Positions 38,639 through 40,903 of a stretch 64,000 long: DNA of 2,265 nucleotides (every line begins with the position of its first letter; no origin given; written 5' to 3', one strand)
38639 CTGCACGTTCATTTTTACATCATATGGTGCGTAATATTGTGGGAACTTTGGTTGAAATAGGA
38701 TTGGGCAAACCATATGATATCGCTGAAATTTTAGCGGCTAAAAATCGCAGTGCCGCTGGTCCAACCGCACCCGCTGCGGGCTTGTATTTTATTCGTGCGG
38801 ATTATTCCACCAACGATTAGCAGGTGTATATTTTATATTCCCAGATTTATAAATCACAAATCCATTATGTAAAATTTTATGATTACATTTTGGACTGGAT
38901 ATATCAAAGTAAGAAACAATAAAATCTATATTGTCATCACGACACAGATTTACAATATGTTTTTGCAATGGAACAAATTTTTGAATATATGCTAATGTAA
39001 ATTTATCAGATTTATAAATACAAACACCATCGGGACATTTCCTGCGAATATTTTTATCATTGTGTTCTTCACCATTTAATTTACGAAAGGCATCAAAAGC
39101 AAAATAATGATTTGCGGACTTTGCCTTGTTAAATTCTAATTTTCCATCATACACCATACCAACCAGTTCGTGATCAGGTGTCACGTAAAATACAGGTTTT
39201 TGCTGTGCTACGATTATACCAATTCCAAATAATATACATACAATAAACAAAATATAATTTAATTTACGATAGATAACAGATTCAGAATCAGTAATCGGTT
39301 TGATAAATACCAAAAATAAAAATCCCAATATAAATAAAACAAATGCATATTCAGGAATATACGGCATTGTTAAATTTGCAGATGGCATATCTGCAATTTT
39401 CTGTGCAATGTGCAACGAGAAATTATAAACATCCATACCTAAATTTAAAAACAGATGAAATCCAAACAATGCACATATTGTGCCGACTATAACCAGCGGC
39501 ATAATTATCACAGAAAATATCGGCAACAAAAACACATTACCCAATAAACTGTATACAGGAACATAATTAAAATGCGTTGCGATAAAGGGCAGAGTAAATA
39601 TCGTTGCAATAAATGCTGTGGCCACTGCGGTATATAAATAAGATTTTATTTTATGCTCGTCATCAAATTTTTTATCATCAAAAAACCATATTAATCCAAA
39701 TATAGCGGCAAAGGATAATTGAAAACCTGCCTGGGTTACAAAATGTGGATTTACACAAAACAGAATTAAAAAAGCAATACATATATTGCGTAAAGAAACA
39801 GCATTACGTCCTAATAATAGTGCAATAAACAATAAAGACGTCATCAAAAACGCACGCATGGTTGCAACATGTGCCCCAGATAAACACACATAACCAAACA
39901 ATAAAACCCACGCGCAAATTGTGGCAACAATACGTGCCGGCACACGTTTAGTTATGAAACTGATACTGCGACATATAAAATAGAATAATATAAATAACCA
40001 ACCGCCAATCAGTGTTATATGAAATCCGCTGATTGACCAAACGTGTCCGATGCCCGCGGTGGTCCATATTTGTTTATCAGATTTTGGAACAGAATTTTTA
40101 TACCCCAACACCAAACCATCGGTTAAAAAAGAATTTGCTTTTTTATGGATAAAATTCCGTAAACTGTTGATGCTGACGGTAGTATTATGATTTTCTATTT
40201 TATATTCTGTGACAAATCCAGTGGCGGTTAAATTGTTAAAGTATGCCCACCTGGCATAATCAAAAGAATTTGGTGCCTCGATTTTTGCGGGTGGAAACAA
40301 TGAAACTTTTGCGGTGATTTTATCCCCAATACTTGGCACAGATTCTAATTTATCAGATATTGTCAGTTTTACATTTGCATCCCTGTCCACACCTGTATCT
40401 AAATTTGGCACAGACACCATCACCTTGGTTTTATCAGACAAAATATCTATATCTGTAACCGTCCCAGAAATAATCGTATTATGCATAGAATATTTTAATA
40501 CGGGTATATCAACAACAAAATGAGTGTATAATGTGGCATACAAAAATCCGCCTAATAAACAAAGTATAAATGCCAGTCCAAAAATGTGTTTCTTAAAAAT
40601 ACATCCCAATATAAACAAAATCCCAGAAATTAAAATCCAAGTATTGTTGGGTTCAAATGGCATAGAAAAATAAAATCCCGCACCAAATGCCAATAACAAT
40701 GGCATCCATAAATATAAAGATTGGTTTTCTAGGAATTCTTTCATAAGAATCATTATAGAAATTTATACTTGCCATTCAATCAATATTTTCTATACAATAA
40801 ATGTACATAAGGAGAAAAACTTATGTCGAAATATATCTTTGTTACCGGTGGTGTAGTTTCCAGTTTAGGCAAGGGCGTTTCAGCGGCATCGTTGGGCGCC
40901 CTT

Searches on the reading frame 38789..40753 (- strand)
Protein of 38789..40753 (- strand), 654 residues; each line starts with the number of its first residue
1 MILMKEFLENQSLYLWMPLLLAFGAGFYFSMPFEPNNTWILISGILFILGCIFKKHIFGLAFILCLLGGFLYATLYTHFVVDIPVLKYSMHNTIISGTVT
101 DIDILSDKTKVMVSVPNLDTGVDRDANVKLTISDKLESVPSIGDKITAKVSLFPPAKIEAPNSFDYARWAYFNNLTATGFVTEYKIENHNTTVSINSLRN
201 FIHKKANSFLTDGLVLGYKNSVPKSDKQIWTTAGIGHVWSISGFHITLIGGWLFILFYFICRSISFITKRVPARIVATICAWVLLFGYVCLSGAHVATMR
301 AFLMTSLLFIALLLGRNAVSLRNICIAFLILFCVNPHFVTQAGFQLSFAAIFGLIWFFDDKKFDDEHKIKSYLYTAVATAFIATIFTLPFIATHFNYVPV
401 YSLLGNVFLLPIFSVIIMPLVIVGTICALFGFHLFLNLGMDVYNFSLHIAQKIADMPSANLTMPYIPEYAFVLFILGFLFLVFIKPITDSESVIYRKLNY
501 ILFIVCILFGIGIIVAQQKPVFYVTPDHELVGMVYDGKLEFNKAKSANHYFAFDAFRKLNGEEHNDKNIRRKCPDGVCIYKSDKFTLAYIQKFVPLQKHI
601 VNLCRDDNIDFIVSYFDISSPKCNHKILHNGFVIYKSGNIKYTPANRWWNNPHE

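Call 14: search_protein_families(library=pfam, proteins=[window:38789-40753:-], max_evalue=0.00001)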
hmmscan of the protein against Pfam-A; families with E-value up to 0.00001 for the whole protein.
window:38789-40753:- (654 aa): 2 families
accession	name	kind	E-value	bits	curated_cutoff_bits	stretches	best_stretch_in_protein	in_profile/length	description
PF03772.21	Competence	-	6.3e-53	180.3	23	1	214-484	1-266/270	Competence protein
PF13567.11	DUF4131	-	6.9e-13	49.1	31.6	1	37-183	6-161/165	Domain of unknown function (DUF4131)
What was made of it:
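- ComEC is at 38789..40753, Competence domain 180 bits (call 14). comB8-comB9-comB10 is an operon without VirB11 or VirD4 in H. pylori (general knowledge).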
